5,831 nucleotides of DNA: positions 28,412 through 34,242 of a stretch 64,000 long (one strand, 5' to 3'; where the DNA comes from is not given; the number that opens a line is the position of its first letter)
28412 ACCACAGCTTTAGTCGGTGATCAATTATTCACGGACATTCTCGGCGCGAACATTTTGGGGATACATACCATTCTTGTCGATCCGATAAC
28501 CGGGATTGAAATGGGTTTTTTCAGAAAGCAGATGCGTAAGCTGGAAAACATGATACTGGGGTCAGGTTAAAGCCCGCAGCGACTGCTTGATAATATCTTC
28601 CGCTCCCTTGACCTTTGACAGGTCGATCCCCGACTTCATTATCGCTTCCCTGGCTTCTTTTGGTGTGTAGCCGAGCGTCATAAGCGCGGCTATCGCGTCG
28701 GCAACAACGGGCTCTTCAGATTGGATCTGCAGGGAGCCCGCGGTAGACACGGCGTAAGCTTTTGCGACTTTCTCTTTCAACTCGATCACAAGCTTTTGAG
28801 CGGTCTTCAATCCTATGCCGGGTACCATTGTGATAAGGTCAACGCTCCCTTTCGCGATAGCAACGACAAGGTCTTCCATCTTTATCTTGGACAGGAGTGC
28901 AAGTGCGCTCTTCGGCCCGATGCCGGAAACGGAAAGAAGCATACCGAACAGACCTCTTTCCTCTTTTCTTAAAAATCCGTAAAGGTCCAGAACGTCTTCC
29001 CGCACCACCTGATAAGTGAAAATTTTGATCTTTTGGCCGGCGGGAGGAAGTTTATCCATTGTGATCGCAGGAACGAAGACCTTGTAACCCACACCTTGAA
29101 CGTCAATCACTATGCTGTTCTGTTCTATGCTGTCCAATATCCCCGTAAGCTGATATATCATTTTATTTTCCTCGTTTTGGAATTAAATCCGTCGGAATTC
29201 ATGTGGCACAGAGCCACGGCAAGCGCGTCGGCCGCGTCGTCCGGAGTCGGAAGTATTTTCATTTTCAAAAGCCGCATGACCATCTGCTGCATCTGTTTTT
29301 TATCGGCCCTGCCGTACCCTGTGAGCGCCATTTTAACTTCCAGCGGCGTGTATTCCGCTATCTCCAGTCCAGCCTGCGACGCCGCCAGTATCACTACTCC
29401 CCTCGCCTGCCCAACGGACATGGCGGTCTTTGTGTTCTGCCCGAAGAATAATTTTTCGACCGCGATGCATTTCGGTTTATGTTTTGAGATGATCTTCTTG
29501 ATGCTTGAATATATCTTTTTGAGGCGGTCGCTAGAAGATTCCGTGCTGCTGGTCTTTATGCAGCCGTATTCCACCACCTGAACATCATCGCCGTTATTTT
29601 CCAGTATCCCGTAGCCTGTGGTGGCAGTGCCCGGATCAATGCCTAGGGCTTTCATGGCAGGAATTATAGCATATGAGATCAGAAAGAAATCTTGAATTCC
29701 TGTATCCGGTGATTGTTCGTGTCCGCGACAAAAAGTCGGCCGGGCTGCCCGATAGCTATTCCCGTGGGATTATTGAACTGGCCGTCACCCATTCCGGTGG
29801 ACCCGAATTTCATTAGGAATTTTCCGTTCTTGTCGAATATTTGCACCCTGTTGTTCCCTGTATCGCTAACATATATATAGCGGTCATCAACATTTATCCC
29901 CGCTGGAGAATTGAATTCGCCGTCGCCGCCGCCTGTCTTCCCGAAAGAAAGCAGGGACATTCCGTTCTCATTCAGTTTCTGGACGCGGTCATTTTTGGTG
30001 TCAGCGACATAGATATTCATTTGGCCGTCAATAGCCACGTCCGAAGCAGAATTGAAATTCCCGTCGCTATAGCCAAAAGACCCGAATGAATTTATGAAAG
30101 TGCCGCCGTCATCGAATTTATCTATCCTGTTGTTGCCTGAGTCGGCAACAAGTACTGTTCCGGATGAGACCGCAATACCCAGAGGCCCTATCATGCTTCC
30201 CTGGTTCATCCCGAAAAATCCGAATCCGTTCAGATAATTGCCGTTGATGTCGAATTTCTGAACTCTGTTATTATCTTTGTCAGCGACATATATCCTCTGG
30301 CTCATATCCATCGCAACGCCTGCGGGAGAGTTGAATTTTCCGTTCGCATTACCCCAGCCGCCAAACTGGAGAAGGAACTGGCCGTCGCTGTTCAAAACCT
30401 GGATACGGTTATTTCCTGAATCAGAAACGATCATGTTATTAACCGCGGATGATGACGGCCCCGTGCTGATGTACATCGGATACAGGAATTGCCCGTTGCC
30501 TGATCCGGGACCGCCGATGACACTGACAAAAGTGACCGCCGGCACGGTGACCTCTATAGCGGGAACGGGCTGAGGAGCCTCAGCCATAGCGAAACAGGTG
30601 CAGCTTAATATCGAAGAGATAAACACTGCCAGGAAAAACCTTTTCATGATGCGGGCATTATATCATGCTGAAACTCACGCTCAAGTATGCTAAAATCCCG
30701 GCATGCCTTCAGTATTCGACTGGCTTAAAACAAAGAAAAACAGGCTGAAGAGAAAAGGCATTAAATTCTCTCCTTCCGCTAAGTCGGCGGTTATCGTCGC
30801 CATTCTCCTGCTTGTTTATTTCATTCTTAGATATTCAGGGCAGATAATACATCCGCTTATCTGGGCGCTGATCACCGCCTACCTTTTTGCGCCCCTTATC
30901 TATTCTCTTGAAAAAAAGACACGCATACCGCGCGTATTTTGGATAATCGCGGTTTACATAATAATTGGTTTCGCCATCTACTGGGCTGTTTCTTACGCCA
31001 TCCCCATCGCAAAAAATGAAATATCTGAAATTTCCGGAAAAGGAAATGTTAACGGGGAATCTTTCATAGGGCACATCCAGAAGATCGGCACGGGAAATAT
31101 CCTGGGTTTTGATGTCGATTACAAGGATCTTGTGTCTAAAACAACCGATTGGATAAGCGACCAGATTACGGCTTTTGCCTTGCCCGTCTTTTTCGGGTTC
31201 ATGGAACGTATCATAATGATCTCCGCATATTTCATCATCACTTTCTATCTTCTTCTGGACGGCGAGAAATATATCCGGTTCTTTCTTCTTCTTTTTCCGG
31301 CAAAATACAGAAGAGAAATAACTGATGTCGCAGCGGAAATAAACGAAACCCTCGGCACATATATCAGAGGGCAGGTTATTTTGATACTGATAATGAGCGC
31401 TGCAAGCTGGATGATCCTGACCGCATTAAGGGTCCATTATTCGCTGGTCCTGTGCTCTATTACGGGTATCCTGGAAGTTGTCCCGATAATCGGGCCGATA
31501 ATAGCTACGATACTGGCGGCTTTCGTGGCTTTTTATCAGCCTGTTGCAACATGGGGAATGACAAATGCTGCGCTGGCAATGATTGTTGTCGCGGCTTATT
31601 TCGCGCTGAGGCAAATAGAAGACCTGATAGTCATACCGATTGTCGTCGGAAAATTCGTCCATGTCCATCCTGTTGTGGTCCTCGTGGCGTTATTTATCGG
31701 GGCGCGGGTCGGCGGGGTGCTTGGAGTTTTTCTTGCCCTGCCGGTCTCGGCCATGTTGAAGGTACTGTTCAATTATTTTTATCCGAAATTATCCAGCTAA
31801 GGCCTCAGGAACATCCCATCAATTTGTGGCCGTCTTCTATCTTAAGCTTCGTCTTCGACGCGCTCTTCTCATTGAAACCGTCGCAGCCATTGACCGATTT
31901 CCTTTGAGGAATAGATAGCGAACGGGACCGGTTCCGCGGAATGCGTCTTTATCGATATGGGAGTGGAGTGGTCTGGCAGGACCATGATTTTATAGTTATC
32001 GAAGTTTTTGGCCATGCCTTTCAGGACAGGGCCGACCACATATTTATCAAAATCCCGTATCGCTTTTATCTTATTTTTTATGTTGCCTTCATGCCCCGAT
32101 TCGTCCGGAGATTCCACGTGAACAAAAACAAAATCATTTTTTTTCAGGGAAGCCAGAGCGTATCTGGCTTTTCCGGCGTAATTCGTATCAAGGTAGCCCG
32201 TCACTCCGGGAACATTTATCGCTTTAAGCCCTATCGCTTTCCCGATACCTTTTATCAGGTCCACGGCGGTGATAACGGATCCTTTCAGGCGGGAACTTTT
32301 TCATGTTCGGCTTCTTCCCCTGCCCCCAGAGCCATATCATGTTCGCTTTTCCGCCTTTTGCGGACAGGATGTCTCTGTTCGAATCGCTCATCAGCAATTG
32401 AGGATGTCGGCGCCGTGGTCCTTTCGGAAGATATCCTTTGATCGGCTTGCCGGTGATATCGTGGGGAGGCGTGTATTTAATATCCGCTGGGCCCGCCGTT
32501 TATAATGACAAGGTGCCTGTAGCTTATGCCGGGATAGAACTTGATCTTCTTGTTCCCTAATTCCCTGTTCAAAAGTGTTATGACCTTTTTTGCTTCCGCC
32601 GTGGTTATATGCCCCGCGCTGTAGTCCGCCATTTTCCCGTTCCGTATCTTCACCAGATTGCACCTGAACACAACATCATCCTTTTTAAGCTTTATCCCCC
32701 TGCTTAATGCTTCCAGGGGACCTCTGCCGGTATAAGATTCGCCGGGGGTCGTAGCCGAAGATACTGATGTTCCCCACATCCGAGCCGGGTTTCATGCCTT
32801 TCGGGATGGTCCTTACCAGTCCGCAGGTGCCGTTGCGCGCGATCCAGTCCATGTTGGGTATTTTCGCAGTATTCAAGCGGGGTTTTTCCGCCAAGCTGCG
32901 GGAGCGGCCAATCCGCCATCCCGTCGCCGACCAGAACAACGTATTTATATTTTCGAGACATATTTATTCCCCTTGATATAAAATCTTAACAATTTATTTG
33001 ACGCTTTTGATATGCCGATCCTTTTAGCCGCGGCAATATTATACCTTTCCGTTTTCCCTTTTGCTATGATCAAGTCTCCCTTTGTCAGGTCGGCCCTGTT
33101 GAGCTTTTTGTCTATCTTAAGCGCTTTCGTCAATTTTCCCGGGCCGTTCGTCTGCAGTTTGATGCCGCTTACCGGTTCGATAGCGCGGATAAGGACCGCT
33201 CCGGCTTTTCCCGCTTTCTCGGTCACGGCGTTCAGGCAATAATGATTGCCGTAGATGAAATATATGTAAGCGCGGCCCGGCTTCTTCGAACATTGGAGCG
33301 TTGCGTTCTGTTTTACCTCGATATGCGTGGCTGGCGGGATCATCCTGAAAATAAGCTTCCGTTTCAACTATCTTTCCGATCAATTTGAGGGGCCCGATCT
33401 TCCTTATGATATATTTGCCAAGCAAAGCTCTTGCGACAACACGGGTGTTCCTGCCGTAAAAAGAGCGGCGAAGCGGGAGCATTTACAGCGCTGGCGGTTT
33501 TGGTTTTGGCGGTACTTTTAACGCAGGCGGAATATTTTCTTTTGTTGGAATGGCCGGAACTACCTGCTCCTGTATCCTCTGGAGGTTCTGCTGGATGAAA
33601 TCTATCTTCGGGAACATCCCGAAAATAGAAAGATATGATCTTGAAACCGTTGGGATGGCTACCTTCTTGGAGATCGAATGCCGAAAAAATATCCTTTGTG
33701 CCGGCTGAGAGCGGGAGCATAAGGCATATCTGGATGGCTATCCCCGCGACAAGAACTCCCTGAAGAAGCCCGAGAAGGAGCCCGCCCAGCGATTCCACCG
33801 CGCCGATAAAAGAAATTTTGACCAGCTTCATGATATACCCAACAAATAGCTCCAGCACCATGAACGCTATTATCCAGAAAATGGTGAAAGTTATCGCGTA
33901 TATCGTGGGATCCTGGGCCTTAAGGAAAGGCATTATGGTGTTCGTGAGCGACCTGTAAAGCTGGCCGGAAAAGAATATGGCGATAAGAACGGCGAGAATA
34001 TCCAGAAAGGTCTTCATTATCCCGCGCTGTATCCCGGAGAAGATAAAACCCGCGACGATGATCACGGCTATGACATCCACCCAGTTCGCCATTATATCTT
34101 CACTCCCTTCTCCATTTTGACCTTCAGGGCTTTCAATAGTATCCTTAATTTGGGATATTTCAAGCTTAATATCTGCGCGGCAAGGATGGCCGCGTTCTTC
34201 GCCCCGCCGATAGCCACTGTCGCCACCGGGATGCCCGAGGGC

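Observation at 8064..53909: Eight oriented copies of a bipartite motif (A-tract)GTGAAAT-N16-CGATA(T/A) precede only hypothetical genes: candidate alternative-sigma regulon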

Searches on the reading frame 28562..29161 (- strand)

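Call 10: search_protein_families(library=pfam, proteins=[window:28562-29161:-], max_evalue=0.001)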
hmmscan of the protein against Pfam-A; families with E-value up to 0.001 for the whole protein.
window:28562-29161:- (199 aa): 6 families
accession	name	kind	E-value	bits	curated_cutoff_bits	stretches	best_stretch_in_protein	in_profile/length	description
PF01330.27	RuvA_N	-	2e-22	79.5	23.6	1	1-62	1-61/61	RuvA N terminal domain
PF14520.12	HHH_5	-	1.6e-15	57.7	27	1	72-130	1-57/57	Helix-hairpin-helix domain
PF07499.19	RuvA_C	-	6.9e-10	39.7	24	1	152-198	2-46/47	RuvA, C-terminal domain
PF01367.25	5_3_exonuc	-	1.6e-05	25.7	40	0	106-129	16-39/97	5'-3' exonuclease, C-terminal SAM fold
PF00633.29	HHH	-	0.0002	21.5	24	0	75-91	13-29/30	Helix-hairpin-helix motif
PF21176.3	RecR_HhH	-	0.00026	21.2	27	0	111-128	9-26/45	RecR, helix-hairpin-helix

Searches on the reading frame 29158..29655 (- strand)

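Call 10: search_protein_families(library=pfam, proteins=[window:29158-29655:-], max_evalue=0.001)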
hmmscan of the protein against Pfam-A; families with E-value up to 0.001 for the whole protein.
window:29158-29655:- (165 aa): 2 families
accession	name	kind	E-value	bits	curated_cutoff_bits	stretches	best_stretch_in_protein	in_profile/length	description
PF02075.23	RuvC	-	1.6e-56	190.8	22.2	1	4-151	2-148/148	Crossover junction endodeoxyribonuclease RuvC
PF07066.17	DUF3882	-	0.00013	22.3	22.1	1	2-150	3-155/162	Lactococcus phage M3 protein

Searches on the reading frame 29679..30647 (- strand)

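Call 10: search_protein_families(library=pfam, proteins=[window:29679-30647:-], max_evalue=0.001)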
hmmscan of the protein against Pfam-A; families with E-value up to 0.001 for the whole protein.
window:29679-30647:- (322 aa): 7 families
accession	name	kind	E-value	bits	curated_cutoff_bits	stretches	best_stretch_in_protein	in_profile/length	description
PF01436.27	NHL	-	7.4e-43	142.9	20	4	291-318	1-28/28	NHL repeat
PF17170.10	DUF5128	-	1.2e-15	58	22.9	2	248-318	46-117/321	6-bladed beta-propeller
PF08450.18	SGL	-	1.6e-06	28.3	26.3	0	195-319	81-211/246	SMP-30/Gluconolactonase/LRE-like region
PF01731.26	Arylesterase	-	9.5e-06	26.2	21.3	0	245-273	53-83/86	Arylesterase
PF25021.1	TEN_NHL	-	1.6e-05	24.5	27.1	0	290-315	140-353/357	Teneurin NHL domain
PF13449.12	Phytase-like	-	0.00039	20.9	27.6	0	157-188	72-104/284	Esterase-like activity of phytase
PF16288.11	DUF4934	-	0.00059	20.3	27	0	70-139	33-101/102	Domain of unknown function (DUF4934)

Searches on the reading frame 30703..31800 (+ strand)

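Call 10: search_protein_families(library=pfam, proteins=[window:30703-31800:+], max_evalue=0.001)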
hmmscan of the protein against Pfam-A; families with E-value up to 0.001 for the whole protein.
window:30703-31800:+ (365 aa): 1 family
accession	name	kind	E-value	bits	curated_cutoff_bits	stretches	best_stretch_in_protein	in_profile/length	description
PF01594.21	AI-2E_transport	-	8.1e-50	170.3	34.3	1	30-358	6-325/327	AI-2E family transporter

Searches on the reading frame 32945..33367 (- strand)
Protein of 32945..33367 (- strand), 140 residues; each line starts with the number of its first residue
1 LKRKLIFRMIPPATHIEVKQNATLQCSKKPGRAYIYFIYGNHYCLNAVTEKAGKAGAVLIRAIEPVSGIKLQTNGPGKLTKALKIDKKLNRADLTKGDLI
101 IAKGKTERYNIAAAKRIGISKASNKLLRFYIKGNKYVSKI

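Call 14: search_protein_families(library=pfam, proteins=[window:32945-33367:-], max_evalue=0.001)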
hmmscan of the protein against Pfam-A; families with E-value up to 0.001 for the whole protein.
window:32945-33367:- (140 aa): 1 family
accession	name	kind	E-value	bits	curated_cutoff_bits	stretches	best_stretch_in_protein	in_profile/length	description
PF02245.21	Pur_DNA_glyco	-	3.8e-34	118.1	27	1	20-135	51-181/181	Methylpurine-DNA glycosylase (MPG)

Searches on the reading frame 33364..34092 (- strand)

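Call 14: search_protein_families(library=pfam, proteins=[window:33364-34092:-], max_evalue=0.001)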
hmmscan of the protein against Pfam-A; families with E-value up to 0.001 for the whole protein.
window:33364-34092:- (242 aa): 1 family
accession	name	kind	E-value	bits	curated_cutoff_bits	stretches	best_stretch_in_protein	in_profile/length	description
PF02674.22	Colicin_V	-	4.6e-14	53.1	29.3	1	5-130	1-125/144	Colicin V production protein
